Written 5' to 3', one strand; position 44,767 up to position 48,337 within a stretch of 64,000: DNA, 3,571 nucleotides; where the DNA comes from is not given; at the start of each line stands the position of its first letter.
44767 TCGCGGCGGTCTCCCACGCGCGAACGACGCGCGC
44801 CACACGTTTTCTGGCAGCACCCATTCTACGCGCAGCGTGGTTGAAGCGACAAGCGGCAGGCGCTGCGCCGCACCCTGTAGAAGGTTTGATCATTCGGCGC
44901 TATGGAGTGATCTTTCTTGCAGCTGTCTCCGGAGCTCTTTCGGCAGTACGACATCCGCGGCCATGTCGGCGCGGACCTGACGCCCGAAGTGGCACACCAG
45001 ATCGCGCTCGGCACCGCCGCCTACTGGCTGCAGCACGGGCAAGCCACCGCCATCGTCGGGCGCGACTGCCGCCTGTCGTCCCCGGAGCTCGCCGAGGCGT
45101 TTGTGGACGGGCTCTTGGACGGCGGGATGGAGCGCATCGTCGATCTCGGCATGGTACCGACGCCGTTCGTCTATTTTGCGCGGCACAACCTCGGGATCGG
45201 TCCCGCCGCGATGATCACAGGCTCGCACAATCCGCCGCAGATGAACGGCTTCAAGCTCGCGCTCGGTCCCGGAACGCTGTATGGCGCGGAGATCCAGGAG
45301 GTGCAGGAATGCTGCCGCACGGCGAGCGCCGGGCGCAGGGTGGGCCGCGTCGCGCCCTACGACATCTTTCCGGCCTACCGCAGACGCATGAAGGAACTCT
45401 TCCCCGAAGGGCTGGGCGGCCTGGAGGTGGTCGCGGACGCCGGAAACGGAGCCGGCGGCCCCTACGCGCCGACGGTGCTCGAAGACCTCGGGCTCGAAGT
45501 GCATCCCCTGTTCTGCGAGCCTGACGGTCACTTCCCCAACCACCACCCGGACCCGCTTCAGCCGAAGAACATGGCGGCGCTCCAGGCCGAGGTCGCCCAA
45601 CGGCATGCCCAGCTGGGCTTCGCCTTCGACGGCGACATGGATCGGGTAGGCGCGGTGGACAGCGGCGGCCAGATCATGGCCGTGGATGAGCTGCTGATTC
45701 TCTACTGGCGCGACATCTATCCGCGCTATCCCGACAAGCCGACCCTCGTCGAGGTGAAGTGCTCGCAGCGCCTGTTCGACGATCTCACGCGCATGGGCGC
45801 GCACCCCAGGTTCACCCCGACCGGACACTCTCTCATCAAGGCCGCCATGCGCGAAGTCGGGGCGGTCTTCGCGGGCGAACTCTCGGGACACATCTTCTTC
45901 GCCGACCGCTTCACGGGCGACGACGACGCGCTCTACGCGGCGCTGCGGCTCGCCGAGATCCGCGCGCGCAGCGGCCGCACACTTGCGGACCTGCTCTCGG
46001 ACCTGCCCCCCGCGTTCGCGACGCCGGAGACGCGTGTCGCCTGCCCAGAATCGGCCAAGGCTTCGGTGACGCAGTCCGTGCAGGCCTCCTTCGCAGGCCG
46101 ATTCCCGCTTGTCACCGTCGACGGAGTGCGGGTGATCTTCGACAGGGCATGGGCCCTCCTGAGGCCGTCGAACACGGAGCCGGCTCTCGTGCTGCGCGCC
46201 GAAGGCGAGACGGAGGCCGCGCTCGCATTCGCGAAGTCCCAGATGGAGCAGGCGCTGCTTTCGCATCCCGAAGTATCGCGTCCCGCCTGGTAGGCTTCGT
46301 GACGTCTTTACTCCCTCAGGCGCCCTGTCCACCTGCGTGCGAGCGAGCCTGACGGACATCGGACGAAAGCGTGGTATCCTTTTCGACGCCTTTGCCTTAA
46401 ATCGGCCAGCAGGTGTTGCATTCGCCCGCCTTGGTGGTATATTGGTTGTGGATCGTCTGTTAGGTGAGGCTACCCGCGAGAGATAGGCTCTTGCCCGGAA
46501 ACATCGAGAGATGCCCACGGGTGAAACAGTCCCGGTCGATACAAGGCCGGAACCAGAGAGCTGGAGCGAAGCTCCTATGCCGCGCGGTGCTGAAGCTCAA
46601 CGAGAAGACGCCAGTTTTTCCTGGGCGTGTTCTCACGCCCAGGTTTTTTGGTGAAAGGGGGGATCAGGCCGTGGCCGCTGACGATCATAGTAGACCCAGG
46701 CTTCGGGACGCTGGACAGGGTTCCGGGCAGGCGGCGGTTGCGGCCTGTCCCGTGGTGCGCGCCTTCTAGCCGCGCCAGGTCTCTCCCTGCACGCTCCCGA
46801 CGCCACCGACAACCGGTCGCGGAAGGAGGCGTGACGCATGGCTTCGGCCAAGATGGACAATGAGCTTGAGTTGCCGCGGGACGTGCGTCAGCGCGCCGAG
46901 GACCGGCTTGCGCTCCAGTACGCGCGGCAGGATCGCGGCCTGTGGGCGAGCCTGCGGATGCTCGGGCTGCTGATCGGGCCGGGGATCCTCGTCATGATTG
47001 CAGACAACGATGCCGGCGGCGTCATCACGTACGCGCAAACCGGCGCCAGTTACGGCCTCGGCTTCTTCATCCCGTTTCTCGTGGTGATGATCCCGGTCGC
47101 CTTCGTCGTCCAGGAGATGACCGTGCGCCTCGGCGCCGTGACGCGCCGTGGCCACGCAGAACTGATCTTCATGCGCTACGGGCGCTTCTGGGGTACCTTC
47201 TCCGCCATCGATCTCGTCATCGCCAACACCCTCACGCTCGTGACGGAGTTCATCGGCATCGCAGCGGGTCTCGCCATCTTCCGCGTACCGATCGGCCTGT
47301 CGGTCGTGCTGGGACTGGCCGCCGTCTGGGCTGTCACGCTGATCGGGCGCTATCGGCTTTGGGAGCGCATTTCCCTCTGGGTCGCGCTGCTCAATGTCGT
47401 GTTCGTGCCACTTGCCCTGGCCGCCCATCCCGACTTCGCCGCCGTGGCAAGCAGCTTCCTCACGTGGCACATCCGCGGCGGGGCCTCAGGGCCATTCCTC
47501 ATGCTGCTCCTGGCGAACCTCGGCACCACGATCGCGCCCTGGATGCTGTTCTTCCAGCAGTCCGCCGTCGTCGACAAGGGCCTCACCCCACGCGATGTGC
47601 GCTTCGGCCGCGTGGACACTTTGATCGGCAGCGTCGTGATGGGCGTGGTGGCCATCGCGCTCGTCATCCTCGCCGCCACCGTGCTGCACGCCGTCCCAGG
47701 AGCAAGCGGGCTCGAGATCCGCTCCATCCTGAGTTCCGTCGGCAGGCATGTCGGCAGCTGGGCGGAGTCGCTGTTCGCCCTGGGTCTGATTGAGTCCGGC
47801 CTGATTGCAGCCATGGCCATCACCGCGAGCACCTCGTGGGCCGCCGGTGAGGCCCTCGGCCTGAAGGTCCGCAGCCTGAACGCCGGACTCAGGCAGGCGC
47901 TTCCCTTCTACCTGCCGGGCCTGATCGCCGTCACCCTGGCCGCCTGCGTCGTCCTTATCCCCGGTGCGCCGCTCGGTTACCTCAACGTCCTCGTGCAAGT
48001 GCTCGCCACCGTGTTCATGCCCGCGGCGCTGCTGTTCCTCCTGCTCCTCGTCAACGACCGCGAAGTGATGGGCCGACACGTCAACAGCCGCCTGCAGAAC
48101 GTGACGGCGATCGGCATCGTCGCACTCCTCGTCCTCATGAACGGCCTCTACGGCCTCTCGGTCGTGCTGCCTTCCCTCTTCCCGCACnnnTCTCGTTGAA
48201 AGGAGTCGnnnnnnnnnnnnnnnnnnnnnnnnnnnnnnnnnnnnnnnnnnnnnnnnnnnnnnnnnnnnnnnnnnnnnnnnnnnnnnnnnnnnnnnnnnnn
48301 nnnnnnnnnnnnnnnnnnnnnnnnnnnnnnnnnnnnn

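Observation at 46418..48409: M-box (Mg2+) riboswitch controlling an NRAMP-family transporter plus a 66-aa membrane ORF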

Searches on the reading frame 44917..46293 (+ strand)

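Call 4: search_protein_families(library=pfam, proteins=[window:44917-46293:+], max_evalue=0.01)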
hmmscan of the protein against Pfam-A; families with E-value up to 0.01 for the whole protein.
window:44917-46293:+ (458 aa): 4 families
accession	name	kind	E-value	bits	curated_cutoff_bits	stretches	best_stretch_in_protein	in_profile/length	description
PF02878.22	PGM_PMM_I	-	3.1e-30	105.1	22.5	1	6-132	2-130/138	Phosphoglucomutase/phosphomannomutase, alpha/beta/alpha domain I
PF02879.22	PGM_PMM_II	-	3.4e-25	89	29.3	1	153-251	2-103/103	Phosphoglucomutase/phosphomannomutase, alpha/beta/alpha domain II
PF02880.22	PGM_PMM_III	-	1e-19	71.2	20.7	1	257-365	3-113/115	Phosphoglucomutase/phosphomannomutase, alpha/beta/alpha domain III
PF00408.26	PGM_PMM_IV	-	2.7e-11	43.8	23.1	1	371-437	1-59/68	Phosphoglucomutase/phosphomannomutase, C-terminal domain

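Call 5: search_protein_families(library=ncbifam, proteins=[window:44917-46293:+], max_evalue=0.01)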
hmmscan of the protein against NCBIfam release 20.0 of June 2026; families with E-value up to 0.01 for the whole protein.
window:44917-46293:+ (458 aa): 7 families
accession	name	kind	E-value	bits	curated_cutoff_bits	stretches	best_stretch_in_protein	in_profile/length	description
NF046027.1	PhglucPhmanMutPgmG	equivalog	6.1e-120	401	600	1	3-447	5-450/460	phosphoglucomutase/phosphomannomutase PgmG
TIGR03990.1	Arch_GlmM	equivalog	5.4e-96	322.2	439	1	6-443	2-440/444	phosphoglucosamine mutase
NF007088.0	PRK09542.1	equivalog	7.1e-80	269.2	618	1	6-443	10-449/456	phosphomannomutase/phosphoglucomutase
TIGR01455.1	glmM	equivalog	3.5e-52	177.6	447.55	1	13-442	6-435/442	phosphoglucosamine mutase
NF011943.0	PRK15414.1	subfamily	3.2e-47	161.6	801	1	7-448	6-454/456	phosphomannomutase CpsG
NF005737.0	PRK07564.1-1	equivalog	6.1e-06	25.1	378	1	168-262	205-301/543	alpha-D-glucose phosphate-specific phosphoglucomutase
TIGR01132.1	pgm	equivalog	1.3e-05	23.8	778.05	0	216-371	285-446/546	phosphoglucomutase (alpha-D-glucose-1,6-bisphosphate-dependent)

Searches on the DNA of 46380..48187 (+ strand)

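Call 16: search_rna_families(sources=[L001, L002, L003, L004, L005, L006, L007, L008, L009, L010, L011, L012, L013, L014, L015, L016, L017, L018, L019, L020], threshold=gathering)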
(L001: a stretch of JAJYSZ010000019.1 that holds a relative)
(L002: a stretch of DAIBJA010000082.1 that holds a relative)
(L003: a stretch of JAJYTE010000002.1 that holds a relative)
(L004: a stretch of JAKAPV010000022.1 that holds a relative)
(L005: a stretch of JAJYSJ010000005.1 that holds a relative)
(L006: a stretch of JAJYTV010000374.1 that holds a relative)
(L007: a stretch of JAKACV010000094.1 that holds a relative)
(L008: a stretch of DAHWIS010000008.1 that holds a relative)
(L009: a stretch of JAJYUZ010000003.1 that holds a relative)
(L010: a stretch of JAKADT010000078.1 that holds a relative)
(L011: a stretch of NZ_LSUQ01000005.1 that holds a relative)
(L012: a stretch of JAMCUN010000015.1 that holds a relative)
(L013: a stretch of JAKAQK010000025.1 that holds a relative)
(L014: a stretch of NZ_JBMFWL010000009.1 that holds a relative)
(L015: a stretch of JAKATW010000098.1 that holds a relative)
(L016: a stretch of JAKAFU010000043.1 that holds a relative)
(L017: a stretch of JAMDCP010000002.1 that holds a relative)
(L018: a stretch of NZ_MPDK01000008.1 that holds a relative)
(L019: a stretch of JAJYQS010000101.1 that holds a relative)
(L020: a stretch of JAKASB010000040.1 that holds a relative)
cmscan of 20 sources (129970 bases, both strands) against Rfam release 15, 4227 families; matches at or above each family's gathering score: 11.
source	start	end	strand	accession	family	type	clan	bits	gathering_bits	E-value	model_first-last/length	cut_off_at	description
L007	214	380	+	RF00380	Magnesium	Cis-reg; riboswitch;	-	160.3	44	1.4e-36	1-169/169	no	M-box riboswitch aptamer (ykoK leader)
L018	2567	2731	+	RF00380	Magnesium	Cis-reg; riboswitch;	-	157.3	44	8.8e-36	1-169/169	no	M-box riboswitch aptamer (ykoK leader)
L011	2589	2754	+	RF00380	Magnesium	Cis-reg; riboswitch;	-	154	44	6.7e-35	1-169/169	no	M-box riboswitch aptamer (ykoK leader)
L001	2609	2776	+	RF00380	Magnesium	Cis-reg; riboswitch;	-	116.1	44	6.2e-25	1-169/169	no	M-box riboswitch aptamer (ykoK leader)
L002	782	949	+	RF00380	Magnesium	Cis-reg; riboswitch;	-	113.9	44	2.3e-24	1-169/169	no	M-box riboswitch aptamer (ykoK leader)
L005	2589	2758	+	RF00380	Magnesium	Cis-reg; riboswitch;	-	113.9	44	2.3e-24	1-169/169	no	M-box riboswitch aptamer (ykoK leader)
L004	2616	2785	+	RF00380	Magnesium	Cis-reg; riboswitch;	-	112.6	44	5.2e-24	1-169/169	no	M-box riboswitch aptamer (ykoK leader)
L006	798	969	+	RF00380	Magnesium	Cis-reg; riboswitch;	-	110.1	44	2.3e-23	1-169/169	no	M-box riboswitch aptamer (ykoK leader)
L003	2593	2763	+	RF00380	Magnesium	Cis-reg; riboswitch;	-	106.7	44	1.8e-22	1-169/169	no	M-box riboswitch aptamer (ykoK leader)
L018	385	466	-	RF01750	ZMP-ZTP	Cis-reg; riboswitch;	-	71.5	39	2.6e-09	1-86/86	no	ZMP/ZTP riboswitch aptamer (pfl RNA motif)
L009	5347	5419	-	RF00005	tRNA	Gene; tRNA;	CL00001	63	29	5.4e-11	1-71/71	no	tRNA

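Call 18: search_rna_families(sources=[L021, L022, L023, L024, L025, L026, L027, L028, L029, L030, L031, L032, L033, L034, L035, L036, L037, L038, L039, L040], threshold=gathering)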
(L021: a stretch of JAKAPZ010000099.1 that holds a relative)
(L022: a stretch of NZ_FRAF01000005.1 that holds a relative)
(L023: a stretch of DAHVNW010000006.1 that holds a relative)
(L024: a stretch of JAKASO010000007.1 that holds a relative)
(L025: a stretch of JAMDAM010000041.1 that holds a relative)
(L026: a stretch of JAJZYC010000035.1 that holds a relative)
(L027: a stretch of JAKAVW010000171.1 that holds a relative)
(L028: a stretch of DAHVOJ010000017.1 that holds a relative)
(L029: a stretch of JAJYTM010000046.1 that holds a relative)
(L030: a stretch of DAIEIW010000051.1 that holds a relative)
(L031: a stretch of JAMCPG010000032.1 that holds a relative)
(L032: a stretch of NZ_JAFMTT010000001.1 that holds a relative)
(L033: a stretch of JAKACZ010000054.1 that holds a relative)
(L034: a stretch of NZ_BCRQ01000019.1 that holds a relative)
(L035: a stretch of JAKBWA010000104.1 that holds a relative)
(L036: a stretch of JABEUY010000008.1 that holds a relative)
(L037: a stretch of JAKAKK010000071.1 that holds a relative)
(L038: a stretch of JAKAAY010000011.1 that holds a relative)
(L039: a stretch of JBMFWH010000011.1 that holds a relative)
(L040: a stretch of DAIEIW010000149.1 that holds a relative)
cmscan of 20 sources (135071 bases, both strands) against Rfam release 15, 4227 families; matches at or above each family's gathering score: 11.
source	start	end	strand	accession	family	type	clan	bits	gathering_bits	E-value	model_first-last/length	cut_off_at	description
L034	2577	2741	+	RF00380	Magnesium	Cis-reg; riboswitch;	-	158.8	44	3.7e-36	1-169/169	no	M-box riboswitch aptamer (ykoK leader)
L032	2590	2753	+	RF00380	Magnesium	Cis-reg; riboswitch;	-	156.7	44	1.3e-35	1-169/169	no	M-box riboswitch aptamer (ykoK leader)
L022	2602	2766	+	RF00380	Magnesium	Cis-reg; riboswitch;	-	154.8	44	4.3e-35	1-169/169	no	M-box riboswitch aptamer (ykoK leader)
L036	2659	2821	+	RF00380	Magnesium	Cis-reg; riboswitch;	-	152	44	2.3e-34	1-169/169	no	M-box riboswitch aptamer (ykoK leader)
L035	2572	2743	+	RF00380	Magnesium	Cis-reg; riboswitch;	-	138.3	44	9.4e-31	1-169/169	no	M-box riboswitch aptamer (ykoK leader)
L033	2596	2768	+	RF00380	Magnesium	Cis-reg; riboswitch;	-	131.4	44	5.9e-29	1-169/169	no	M-box riboswitch aptamer (ykoK leader)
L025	2605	2679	+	RF00005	tRNA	Gene; tRNA;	CL00001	70.9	29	3.8e-13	1-71/71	no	tRNA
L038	2140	2224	+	RF00005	tRNA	Gene; tRNA;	CL00001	54.4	29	1.3e-08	1-71/71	no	tRNA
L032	46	129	+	RF00005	tRNA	Gene; tRNA;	CL00001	54.1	29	1.6e-08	1-71/71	no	tRNA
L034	14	97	+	RF00005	tRNA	Gene; tRNA;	CL00001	54.1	29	1.6e-08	1-71/71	no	tRNA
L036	2358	2441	+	RF00005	tRNA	Gene; tRNA;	CL00001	49.9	29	2.3e-07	1-71/71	no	tRNA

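Call 19: search_rna_families(sources=[L041, L042, L043, L044, L045, L046, L047, L048, L049, L050, L051, L052, L053, L054, L055, L056, L057, L058, L059, L060], threshold=gathering)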
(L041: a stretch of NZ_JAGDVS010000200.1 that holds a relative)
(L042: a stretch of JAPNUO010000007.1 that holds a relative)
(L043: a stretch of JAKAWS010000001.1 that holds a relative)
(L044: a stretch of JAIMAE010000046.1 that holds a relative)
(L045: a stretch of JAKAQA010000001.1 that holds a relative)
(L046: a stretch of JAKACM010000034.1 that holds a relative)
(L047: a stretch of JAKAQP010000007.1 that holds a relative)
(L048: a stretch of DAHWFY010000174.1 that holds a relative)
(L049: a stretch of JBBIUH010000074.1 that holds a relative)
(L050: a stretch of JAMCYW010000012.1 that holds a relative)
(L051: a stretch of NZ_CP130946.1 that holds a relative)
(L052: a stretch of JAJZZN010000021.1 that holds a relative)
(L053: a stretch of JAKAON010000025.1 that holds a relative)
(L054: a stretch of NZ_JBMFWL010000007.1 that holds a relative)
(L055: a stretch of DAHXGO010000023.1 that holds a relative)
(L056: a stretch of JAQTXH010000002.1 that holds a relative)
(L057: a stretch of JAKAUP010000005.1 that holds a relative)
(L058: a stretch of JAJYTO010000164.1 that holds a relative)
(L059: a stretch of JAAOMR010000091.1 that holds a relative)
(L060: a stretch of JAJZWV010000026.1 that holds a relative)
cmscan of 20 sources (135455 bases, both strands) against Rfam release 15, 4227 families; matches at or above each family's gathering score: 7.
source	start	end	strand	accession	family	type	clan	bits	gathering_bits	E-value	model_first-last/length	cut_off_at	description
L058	2585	2749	+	RF00380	Magnesium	Cis-reg; riboswitch;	-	152.6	44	1.6e-34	1-169/169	no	M-box riboswitch aptamer (ykoK leader)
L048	2552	2720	+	RF00380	Magnesium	Cis-reg; riboswitch;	-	150.2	44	6.9e-34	1-169/169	no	M-box riboswitch aptamer (ykoK leader)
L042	2592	2762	+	RF00380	Magnesium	Cis-reg; riboswitch;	-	136.2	44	3.4e-30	1-169/169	no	M-box riboswitch aptamer (ykoK leader)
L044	2524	2698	+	RF00380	Magnesium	Cis-reg; riboswitch;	-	136.2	44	3.3e-30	1-169/169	no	M-box riboswitch aptamer (ykoK leader)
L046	2616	2786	+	RF00380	Magnesium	Cis-reg; riboswitch;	-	131.5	44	5.5e-29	1-169/169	no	M-box riboswitch aptamer (ykoK leader)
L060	2636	2809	+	RF00380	Magnesium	Cis-reg; riboswitch;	-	126.7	44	1e-27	1-169/169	no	M-box riboswitch aptamer (ykoK leader)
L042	2265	2355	-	RF01852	tRNA-Sec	Gene; tRNA;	CL00001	65.4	47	9.3e-11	1-91/91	no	Selenocysteine transfer RNA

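Call 20: search_rna_families(sources=[L061, L062, L063, L064, L065, L066, L067, L068, L069, L070, L071, L072, L073, L074, L075, L076, L077, L078, L079, L080], threshold=gathering)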
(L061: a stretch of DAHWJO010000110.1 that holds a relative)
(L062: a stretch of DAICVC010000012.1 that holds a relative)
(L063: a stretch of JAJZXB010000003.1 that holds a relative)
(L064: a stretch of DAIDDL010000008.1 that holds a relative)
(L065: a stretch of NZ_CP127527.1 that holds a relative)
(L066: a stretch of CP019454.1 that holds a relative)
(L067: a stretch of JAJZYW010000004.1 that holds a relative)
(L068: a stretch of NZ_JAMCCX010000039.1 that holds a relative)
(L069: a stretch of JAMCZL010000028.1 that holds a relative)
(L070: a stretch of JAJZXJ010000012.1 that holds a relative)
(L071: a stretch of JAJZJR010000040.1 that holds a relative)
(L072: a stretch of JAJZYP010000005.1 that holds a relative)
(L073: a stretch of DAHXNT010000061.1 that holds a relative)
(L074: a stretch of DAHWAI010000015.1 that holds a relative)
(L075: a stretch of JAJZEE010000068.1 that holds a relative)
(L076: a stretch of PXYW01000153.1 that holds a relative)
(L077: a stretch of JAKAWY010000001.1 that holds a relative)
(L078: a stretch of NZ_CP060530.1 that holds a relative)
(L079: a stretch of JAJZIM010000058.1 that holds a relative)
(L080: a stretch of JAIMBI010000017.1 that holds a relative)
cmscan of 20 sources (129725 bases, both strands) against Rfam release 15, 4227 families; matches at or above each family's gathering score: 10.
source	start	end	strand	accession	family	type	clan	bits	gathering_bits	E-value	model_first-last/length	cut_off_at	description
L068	2550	2715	+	RF00380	Magnesium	Cis-reg; riboswitch;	-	152.7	44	1.4e-34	1-169/169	no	M-box riboswitch aptamer (ykoK leader)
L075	2587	2751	+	RF00380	Magnesium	Cis-reg; riboswitch;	-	151.1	44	3.7e-34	1-169/169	no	M-box riboswitch aptamer (ykoK leader)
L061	365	535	+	RF00380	Magnesium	Cis-reg; riboswitch;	-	137.1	44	1.8e-30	1-169/169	no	M-box riboswitch aptamer (ykoK leader)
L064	2578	2748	+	RF00380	Magnesium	Cis-reg; riboswitch;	-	137.1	44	1.8e-30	1-169/169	no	M-box riboswitch aptamer (ykoK leader)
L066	2571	2743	+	RF00380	Magnesium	Cis-reg; riboswitch;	-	135.7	44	4.4e-30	1-169/169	no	M-box riboswitch aptamer (ykoK leader)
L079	2586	2758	+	RF00380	Magnesium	Cis-reg; riboswitch;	-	128.7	44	2.9e-28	1-169/169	no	M-box riboswitch aptamer (ykoK leader)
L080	2577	2753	+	RF00380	Magnesium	Cis-reg; riboswitch;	-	128.3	44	3.7e-28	1-169/169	no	M-box riboswitch aptamer (ykoK leader)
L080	5951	6061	-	RF00162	SAM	Cis-reg; riboswitch;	CL00012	89.7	44.4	9.9e-20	1-108/108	no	SAM riboswitch aptamer (S box leader)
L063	497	570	-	RF00029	Intron_gpII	Intron;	-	46.8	40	9.6e-06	1-77/77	no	Group II catalytic intron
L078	6406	6539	+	RF00005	tRNA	Gene; tRNA;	CL00001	39.2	29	0.00019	1-71/71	no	tRNA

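Call 50: search_rna_families(source=window, start=46380, end=46900, threshold=evalue, max_evalue=10)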
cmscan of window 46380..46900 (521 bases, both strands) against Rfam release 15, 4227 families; matches with E-value up to 10: 3.
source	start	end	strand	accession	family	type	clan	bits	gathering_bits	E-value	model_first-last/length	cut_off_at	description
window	46449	46615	+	RF00380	Magnesium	Cis-reg; riboswitch;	-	118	44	7.9e-28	1-169/169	no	M-box riboswitch aptamer (ykoK leader)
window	46666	46755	-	RF02166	PVT1_3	Gene; lncRNA;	-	14.6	45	0.21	1-95/95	no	Pvt1 oncogene conserved region 3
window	46584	46652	+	RF02230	sX11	Gene; sRNA;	-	13.8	70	4.3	1-138/138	no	Proteobacterial sRNA sX11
